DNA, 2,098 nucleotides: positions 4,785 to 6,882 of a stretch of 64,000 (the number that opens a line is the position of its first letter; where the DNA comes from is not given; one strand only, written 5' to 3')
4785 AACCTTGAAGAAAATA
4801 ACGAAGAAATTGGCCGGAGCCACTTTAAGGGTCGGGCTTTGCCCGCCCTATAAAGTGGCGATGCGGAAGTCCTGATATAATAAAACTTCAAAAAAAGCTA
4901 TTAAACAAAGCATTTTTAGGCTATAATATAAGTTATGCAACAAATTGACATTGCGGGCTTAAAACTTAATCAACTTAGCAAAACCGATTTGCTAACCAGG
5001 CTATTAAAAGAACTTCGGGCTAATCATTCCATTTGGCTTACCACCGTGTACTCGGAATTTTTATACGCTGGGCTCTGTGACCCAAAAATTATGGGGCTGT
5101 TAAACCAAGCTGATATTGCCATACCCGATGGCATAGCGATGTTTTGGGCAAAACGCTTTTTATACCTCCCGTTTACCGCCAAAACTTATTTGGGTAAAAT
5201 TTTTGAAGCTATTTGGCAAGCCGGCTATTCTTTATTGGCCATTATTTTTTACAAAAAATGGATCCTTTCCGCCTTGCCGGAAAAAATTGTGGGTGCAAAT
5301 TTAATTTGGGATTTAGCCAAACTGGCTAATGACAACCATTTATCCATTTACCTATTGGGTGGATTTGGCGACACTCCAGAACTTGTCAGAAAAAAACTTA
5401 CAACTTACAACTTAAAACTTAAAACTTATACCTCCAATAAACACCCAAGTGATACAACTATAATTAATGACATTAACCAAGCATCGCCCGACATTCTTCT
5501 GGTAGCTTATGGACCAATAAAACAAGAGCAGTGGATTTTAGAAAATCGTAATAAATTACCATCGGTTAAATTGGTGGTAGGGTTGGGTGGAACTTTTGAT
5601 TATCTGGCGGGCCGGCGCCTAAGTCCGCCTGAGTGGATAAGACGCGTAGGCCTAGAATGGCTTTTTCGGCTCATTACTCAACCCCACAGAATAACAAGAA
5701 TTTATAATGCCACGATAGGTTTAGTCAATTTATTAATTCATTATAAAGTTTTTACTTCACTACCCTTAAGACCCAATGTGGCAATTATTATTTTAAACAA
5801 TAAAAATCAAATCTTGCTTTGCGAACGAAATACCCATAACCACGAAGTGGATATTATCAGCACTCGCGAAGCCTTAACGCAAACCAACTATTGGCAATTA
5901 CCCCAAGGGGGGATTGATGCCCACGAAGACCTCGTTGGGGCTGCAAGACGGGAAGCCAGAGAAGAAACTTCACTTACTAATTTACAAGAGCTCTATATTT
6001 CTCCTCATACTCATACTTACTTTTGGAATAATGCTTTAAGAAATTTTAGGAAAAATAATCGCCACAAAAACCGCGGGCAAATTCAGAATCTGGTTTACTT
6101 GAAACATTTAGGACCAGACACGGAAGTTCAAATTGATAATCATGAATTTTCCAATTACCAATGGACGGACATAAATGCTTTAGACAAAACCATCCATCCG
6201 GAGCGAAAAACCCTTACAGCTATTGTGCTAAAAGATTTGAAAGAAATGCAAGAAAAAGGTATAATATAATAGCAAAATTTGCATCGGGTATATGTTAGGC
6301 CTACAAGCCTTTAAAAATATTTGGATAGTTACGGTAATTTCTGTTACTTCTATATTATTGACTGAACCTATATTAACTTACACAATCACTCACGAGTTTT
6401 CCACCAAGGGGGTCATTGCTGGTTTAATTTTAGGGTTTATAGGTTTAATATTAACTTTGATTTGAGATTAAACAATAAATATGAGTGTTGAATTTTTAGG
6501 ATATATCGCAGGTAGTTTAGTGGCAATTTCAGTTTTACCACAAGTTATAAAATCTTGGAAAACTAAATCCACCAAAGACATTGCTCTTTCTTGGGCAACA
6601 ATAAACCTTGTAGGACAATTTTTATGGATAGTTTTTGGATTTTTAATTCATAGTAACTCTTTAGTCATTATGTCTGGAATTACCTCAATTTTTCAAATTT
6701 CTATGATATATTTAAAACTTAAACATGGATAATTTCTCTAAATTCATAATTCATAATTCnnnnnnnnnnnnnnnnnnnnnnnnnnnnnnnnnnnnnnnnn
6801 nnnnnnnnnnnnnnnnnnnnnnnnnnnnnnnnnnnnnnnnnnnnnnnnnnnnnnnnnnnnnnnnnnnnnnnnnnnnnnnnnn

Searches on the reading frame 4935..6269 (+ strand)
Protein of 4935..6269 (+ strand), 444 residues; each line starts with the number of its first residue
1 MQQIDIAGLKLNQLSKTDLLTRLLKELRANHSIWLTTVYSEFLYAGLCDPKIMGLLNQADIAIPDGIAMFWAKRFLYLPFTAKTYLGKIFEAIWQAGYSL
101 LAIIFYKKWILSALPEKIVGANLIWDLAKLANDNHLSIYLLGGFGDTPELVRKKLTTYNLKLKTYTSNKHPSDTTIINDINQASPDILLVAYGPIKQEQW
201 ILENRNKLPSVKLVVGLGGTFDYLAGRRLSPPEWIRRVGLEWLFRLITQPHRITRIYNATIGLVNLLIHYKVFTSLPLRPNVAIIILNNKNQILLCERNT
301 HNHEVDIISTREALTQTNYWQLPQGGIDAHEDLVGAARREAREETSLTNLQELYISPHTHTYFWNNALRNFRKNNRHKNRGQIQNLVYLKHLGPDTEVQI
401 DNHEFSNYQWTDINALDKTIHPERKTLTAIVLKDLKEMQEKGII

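Call 11: search_protein_families(library=pfam, proteins=[window:4935-6269:+], max_evalue=0.01)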
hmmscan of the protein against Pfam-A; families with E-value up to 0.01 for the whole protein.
window:4935-6269:+ (444 aa): 2 families
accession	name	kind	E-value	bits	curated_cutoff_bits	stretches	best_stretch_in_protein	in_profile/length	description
PF03808.19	Glyco_tran_WecG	-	3.9e-39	134.6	27.4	1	108-257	16-168/168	Glycosyl transferase WecG/TagA/CpsF family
PF00293.34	NUDIX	-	2.5e-17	63.6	21.1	1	278-426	2-129/134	NUDIX domain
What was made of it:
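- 4935..6269 (+): Flanking gene: WecG/TagA glycosyltransferase fused to NUDIX. Pfam E-values 3.9e-39 and 2.5e-17 (call 11).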

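Call 13: find_related_loci(query=window:4935-6269:+, collection=genome_contigs, flank=3000)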
Query window:4935-6269:+ (444 aa) in genome_contigs; peptide patterns used: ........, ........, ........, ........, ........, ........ (x = any residue, [..] = any of these).
158 stretches matched a pattern; 8 encode a relative of the query (tblastn E <= 1e-3); 8 distinct loci.
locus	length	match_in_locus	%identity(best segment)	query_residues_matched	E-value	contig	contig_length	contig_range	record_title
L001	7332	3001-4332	84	1-444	0e+0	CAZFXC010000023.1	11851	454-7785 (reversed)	MAG TPA_asm: uncultured Candidatus Saccharibacteria bacterium isolate SRP342105_co2_51 genome assembly, contig: NODE_576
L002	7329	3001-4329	52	1-438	3e-152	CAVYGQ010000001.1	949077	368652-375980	MAG: Candidatus Doudnabacteria bacterium isolate MFD03726.bin.1.74 genome assembly, contig: contig_17402, whole genome s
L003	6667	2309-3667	48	1-444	2e-135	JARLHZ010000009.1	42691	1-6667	MAG: Candidatus Doudnabacteria bacterium isolate MAG_CO250 MetaCoAG_Bin_250_Oxic_k141_445149, whole genome shotgun seque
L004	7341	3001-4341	56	1-444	2e-173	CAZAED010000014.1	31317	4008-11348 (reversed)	MAG TPA_asm: uncultured Candidatus Saccharibacteria bacterium isolate SRP342105_co1_329 genome assembly, contig: NODE_18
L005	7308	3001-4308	41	1-441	1e-108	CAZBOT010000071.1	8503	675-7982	MAG TPA_asm: uncultured Candidatus Saccharibacteria bacterium isolate SRP329715_co1_191 genome assembly, contig: NODE_12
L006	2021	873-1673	42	6-272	7e-66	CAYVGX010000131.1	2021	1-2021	MAG TPA_asm: uncultured Candidatus Saccharibacteria bacterium isolate SRP135725_co1_95 genome assembly, contig: NODE_117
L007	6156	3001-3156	39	281-347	8e-6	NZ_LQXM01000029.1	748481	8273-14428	Rossellomorea aquimaris TF-12 strain TF12 Cont48, whole genome shotgun sequence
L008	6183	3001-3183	35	285-365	1e-5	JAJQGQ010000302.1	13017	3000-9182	MAG: Erysipelotrichaceae bacterium isolate U.2_7 NODE_584_length_13017_cov_8.299337, whole genome shotgun sequence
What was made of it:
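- On MITE (non-autonomous DNA transposon), IS630/Tc1-mariner type: There is no ISfinder-type library, and the single genome-collection scan had already been used for synteny (call 13).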

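Call 48: find_encoding_contigs(protein=window:4935-6269:+, flank=2000, max_places=10)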
Protein window:4935-6269:+ (444 aa): 1 contig read that carries it; 1 place shown.
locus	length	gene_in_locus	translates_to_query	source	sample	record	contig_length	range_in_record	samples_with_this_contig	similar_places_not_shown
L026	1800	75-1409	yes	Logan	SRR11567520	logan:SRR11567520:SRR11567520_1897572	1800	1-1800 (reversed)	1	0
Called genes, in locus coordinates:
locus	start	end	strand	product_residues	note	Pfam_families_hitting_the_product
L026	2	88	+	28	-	?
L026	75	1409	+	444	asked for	PF03808:Glyco_tran_WecG, PF00293:NUDIX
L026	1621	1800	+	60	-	?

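Call 68: find_homologous_proteins(query=window:4935-6269:+, max_evalue=1e-60)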
Query window:4935-6269:+ (444 aa): 385 proteins with E <= 1e-60 among 7707 candidates; the best 120 are listed.
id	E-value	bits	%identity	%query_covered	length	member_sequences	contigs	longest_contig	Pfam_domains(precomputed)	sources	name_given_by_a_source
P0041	0.0e+0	1014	100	100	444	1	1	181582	PF03808.20,PF00293.35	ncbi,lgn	-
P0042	1.5e-254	863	84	100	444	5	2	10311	PF03808.20,PF00293.35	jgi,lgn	jgi:N-acetylglucosaminyldiphosphoundecaprenol N-acetyl-beta-D-mannosaminyltransferase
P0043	7.8e-190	649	63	100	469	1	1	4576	PF03808.20,PF00293.35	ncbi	-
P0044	6.6e-169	580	59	99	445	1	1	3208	PF03808.20,PF00293.35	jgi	jgi:N-acetylglucosaminyldiphosphoundecaprenol N-acetyl-beta-D-mannosaminyltransferase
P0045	2.0e-168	579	57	100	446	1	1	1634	PF03808.20,PF00293.35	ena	-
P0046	2.2e-168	579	58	98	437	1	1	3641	PF03808.20,PF00293.35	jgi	jgi:exopolysaccharide biosynthesis WecB/TagA/CpsF family protein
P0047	3.9e-168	578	59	100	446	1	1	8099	PF03808.20,PF00293.35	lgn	-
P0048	2.1e-166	572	60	98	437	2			PF03808.20,PF00293.35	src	-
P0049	1.9e-164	566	53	99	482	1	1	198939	PF03808.20,PF00293.35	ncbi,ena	-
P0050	8.1e-163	560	56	100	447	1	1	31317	PF03808.20,PF00293.35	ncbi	-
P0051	6.4e-162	557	56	99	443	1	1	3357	PF03808.20,PF00293.35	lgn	-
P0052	2.4e-160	552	57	100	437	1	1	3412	PF03808.20,PF00293.35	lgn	-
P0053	3.6e-158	545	55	100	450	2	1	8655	PF03808.20,PF00293.35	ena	-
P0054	2.3e-157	542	55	100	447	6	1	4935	PF03808.20,PF00293.35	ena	-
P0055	2.4e-157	542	55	99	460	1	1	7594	PF03808.20,PF00293.35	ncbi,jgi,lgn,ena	jgi:N-acetylglucosaminyldiphosphoundecaprenol N-acetyl-beta-D-mannosaminyltransferase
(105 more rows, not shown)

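Call 70: find_encoding_contigs(protein=P0042, flank=1200, max_places=10)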
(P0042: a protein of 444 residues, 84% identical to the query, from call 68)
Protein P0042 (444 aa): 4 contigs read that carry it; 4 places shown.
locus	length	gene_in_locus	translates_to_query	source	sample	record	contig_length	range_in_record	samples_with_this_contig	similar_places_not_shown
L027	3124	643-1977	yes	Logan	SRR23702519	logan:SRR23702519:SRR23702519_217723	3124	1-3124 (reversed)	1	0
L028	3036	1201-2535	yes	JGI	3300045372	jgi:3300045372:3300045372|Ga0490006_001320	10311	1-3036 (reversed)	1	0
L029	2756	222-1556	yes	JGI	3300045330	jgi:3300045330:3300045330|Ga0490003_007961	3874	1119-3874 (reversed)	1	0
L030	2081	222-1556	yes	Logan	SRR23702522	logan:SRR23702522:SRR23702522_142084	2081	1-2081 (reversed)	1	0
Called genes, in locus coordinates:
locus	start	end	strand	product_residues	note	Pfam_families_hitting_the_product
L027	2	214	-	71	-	?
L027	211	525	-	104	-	-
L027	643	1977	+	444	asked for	PF03808:Glyco_tran_WecG, PF00293:NUDIX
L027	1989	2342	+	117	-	-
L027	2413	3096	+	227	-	PF00749:tRNA-synt_1c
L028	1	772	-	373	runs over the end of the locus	-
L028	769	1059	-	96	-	-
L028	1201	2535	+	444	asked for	PF03808:Glyco_tran_WecG, PF00293:NUDIX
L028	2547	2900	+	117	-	-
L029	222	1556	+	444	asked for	PF03808:Glyco_tran_WecG, PF00293:NUDIX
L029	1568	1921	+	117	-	-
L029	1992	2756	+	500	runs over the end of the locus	PF00749:tRNA-synt_1c, PF19269:Anticodon_2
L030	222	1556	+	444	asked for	PF03808:Glyco_tran_WecG, PF00293:NUDIX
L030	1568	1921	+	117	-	-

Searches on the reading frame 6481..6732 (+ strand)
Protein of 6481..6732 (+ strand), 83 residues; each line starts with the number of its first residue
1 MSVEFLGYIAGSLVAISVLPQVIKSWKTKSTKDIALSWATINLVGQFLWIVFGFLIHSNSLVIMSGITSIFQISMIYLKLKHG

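Call 47: search_protein_families(library=pfam, proteins=[window:6481-6732:+], max_evalue=0.001)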
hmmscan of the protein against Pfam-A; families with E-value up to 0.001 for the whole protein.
window:6481-6732:+ (83 aa): 2 families
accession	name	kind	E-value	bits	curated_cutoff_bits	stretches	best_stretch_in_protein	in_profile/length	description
PF04193.19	PQ-loop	-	1.2e-10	41.5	22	1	4-59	3-58/61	PQ loop repeat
PF03083.21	MtN3_slv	-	6e-06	26.6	23.7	1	16-77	16-77/87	Sugar efflux transporter for intercellular exchange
